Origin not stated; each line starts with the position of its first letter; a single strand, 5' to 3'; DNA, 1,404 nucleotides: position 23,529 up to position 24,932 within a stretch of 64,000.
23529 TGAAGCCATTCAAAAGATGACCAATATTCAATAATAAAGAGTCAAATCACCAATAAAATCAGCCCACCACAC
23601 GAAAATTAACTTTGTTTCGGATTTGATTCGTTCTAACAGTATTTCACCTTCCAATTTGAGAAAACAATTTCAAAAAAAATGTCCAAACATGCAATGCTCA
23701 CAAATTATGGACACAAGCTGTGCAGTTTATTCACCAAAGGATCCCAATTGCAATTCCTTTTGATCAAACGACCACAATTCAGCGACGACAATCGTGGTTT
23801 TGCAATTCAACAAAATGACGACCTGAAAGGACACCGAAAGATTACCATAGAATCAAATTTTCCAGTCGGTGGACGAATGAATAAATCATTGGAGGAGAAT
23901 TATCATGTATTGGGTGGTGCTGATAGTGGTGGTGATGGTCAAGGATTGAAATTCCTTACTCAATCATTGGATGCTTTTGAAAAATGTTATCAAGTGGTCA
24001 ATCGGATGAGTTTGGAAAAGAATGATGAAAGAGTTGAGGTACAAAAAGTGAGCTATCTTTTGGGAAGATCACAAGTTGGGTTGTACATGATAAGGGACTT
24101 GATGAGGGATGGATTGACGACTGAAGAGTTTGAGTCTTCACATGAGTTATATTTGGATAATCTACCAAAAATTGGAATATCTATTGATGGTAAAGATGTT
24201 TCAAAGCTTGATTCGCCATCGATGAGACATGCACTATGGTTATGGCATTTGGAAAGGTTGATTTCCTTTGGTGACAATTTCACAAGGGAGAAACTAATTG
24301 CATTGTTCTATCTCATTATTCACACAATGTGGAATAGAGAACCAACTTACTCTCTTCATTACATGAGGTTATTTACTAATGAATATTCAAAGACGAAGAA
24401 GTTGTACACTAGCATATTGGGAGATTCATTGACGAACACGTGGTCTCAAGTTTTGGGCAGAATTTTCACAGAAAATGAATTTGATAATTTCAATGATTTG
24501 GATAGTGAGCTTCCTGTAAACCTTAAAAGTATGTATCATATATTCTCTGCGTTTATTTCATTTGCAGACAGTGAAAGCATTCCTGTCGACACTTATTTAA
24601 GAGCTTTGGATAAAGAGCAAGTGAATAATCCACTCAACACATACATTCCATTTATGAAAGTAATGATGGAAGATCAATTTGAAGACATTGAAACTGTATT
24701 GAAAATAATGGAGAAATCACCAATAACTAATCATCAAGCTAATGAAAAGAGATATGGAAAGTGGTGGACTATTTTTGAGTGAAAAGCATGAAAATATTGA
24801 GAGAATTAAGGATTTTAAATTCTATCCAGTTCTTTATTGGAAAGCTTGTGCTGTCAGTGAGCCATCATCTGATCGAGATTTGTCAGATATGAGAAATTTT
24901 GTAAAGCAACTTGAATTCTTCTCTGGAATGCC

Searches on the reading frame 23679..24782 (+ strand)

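Call 21: search_protein_families(library=pfam, proteins=[window:23679-24782:+], max_evalue=0.001)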
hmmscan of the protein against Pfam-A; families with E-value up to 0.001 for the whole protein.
window:23679-24782:+ (367 aa): 1 family
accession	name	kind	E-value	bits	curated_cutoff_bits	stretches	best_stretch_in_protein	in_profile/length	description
PF18077.6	DUF5595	-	0.00097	19.6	29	0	268-291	28-51/73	Domain of unknown function (DUF5595)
